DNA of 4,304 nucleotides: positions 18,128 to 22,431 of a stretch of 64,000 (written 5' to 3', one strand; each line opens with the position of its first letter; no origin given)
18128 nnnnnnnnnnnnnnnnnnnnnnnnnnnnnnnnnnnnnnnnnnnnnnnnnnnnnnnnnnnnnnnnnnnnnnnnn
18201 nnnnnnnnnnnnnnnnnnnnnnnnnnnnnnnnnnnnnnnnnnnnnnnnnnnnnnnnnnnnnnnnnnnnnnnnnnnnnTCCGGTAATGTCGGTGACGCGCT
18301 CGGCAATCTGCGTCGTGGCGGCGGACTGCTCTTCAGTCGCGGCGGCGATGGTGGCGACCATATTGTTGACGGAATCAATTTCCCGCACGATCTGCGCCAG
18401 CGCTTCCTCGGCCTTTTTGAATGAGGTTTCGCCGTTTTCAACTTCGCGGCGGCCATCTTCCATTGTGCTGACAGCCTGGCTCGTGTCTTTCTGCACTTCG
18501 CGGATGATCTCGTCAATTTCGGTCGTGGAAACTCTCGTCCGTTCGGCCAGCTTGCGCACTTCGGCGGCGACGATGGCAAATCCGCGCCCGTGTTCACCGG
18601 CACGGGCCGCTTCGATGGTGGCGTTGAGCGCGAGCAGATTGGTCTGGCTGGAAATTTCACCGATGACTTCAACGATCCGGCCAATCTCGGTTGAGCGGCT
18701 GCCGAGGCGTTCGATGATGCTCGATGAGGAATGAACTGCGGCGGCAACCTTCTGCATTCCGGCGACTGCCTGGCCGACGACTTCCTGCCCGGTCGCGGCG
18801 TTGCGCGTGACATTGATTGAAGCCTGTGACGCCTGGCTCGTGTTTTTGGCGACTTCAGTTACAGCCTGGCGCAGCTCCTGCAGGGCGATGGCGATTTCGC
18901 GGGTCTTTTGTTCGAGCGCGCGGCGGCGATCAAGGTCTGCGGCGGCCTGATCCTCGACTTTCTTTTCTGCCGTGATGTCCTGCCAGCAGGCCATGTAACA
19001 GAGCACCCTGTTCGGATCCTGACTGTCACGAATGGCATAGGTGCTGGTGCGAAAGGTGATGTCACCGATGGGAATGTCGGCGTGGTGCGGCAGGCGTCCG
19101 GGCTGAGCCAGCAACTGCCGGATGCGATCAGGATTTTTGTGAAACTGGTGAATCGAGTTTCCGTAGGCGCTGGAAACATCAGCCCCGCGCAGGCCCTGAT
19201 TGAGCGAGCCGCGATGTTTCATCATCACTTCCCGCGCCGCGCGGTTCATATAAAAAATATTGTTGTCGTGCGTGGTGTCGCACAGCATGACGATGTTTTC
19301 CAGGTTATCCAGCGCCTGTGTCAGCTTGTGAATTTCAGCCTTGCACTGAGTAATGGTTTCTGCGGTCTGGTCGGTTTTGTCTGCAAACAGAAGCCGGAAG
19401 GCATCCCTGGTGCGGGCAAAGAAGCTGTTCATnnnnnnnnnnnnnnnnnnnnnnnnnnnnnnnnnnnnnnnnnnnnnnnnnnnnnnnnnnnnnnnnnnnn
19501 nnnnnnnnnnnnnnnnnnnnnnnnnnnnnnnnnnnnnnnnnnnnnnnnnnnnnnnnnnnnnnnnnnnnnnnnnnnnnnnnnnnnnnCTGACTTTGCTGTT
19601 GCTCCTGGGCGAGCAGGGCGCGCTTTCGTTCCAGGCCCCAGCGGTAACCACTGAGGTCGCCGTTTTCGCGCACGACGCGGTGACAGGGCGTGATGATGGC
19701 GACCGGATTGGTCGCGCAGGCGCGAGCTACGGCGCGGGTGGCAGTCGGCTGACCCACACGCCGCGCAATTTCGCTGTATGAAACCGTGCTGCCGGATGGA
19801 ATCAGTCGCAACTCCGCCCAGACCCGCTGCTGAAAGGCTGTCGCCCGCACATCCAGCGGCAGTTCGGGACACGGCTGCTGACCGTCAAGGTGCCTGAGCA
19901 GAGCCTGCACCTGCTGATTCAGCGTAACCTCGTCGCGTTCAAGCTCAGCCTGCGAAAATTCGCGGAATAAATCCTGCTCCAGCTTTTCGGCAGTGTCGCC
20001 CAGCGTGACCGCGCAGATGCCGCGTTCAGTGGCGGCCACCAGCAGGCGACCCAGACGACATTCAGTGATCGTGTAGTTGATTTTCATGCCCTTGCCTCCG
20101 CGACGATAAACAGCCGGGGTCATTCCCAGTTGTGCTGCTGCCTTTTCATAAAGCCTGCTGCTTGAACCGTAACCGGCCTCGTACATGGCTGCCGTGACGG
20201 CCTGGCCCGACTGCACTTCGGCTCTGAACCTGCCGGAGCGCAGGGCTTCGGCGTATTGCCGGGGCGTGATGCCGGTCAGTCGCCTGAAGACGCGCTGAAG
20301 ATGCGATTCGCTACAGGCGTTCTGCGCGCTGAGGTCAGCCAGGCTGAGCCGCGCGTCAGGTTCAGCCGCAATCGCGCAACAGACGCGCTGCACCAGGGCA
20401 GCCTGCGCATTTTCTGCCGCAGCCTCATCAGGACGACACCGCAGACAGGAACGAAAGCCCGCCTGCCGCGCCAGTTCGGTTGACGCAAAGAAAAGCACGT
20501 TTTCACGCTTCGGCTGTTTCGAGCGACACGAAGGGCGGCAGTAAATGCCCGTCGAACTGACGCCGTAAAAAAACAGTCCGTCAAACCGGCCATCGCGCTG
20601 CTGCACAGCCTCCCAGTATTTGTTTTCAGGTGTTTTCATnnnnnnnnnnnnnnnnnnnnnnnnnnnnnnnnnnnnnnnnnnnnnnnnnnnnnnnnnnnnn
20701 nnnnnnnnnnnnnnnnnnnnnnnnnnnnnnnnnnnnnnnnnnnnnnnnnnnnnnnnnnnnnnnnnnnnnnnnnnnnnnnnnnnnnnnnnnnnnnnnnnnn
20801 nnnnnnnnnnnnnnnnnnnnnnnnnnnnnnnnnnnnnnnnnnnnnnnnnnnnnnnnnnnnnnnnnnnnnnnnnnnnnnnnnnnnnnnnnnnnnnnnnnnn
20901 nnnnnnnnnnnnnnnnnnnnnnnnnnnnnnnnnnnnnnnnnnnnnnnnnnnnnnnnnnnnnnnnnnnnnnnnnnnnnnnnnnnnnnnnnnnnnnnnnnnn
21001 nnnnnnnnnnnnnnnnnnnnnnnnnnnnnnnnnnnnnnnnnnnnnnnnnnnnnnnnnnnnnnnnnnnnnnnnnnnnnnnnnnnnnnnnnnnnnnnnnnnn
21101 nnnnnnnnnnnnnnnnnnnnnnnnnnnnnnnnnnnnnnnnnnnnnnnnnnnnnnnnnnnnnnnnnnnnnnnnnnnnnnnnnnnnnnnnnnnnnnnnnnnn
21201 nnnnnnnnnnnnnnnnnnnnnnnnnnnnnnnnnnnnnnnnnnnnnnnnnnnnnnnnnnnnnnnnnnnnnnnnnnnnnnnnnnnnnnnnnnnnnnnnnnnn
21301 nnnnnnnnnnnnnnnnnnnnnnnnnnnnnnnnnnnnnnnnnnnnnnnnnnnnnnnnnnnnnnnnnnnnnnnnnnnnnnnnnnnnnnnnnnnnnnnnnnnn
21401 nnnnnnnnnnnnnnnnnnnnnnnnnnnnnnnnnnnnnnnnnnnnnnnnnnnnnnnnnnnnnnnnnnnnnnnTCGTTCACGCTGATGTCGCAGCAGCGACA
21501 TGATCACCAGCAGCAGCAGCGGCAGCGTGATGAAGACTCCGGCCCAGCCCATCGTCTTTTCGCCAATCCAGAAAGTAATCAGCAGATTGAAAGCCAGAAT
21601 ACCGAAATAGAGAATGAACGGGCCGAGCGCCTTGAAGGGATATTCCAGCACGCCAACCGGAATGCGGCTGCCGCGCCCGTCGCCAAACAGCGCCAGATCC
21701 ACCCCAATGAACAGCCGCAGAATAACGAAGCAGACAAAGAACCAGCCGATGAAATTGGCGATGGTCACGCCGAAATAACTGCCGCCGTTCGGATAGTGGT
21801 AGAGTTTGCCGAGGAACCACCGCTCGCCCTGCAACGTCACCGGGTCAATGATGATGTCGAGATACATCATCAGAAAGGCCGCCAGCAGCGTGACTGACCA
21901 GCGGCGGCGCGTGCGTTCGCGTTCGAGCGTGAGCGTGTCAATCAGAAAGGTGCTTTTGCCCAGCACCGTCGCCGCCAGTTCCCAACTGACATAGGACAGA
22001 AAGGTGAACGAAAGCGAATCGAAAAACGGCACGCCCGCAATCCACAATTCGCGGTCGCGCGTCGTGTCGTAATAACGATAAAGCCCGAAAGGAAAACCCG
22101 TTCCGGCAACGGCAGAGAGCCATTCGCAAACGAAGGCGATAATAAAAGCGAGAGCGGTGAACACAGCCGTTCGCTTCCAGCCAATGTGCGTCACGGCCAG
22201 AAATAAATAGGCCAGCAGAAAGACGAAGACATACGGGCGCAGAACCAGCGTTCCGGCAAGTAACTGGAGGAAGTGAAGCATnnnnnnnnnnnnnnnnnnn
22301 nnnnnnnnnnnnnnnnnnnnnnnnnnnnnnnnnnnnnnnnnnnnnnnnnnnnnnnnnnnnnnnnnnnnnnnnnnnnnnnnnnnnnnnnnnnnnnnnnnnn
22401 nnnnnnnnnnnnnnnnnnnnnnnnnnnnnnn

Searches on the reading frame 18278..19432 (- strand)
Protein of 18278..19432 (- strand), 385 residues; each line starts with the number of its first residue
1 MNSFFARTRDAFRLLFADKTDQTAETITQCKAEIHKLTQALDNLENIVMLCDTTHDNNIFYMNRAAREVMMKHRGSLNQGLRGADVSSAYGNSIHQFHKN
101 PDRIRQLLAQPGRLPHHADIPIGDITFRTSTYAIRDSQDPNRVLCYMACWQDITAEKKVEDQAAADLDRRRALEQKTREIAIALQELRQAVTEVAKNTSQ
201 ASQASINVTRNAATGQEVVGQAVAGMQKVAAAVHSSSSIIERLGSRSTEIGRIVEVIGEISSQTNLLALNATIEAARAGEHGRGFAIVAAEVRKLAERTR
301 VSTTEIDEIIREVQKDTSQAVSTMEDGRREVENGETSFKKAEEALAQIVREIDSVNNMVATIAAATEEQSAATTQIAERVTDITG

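Call 38: search_protein_families(library=pfam, proteins=[window:18278-19432:-], max_evalue=0.0001)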
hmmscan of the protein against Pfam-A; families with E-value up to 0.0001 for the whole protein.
window:18278-19432:- (385 aa): 1 family
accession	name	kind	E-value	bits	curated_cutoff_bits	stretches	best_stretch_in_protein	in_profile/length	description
PF00015.26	MCPsignal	-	1.8e-46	158.6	34.6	1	210-384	9-169/172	Methyl-accepting chemotaxis protein (MCP) signalling domain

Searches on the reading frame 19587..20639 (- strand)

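Call 38: search_protein_families(library=pfam, proteins=[window:19587-20639:-], max_evalue=0.0001)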
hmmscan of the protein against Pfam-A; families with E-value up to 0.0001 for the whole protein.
window:19587-20639:- (351 aa): 5 families
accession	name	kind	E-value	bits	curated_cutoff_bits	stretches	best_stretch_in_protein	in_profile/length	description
PF01035.26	DNA_binding_1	-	5.7e-34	116.2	27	1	268-347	1-80/81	6-O-methylguanine DNA methyltransferase, DNA binding domain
PF02805.21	Ada_Zn_binding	-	1.9e-31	108.3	23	1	8-71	2-65/65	Metal binding domain of Ada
PF12833.13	HTH_18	-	2e-16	60.5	33.6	1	104-180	2-79/80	Helix-turn-helix domain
PF00165.29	HTH_AraC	-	8.4e-13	48.5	26.6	1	95-129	6-40/42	Bacterial regulatory helix-turn-helix proteins, AraC family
PF02870.21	Methyltransf_1N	-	2.8e-07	31.4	21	1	188-263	2-70/71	6-O-methylguanine DNA methyltransferase, ribonuclease-like domain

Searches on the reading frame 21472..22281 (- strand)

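Call 38: search_protein_families(library=pfam, proteins=[window:21472-22281:-], max_evalue=0.0001)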
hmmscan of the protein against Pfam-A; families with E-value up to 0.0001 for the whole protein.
window:21472-22281:- (270 aa): 1 family
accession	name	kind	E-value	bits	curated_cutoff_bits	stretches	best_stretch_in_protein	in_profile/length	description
PF04240.17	Caroten_synth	-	2.1e-20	74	25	1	20-190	8-155/209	Carotenoid biosynthesis protein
